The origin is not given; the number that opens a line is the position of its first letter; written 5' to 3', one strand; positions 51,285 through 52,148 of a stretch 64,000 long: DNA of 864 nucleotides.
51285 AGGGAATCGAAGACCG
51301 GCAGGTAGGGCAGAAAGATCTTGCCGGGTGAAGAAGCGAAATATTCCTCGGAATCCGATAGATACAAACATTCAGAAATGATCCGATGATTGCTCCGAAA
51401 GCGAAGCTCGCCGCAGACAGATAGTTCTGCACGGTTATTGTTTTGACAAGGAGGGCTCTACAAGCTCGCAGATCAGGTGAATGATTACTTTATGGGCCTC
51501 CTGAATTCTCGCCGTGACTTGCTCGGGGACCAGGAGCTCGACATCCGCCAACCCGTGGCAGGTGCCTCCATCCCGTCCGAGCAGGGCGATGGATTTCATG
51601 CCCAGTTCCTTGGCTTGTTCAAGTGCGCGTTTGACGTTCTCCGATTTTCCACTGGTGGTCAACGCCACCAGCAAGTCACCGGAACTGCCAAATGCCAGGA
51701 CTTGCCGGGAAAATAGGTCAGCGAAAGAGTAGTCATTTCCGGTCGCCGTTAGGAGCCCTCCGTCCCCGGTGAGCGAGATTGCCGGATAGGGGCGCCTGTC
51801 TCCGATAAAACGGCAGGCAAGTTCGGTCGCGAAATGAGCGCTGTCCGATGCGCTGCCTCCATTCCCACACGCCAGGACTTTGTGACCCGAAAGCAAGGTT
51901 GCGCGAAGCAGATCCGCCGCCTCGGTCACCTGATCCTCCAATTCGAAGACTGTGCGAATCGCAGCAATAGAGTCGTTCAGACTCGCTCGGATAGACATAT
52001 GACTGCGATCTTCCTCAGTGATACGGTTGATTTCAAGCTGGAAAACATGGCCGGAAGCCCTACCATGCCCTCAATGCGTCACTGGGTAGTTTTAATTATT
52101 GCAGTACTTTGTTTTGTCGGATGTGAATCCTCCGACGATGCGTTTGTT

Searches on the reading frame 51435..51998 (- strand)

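Call 59: search_protein_families(library=pfam, proteins=[window:51435-51998:-], max_evalue=0.001)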
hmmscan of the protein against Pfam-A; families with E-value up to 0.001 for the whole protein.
window:51435-51998:- (187 aa): 2 families
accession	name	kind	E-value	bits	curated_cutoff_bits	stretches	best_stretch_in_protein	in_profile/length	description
PF13580.11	SIS_2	-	4.4e-21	75.8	27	1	16-141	11-138/138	SIS domain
PF01380.27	SIS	-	2.8e-06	27.6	25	1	95-163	42-110/131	SIS domain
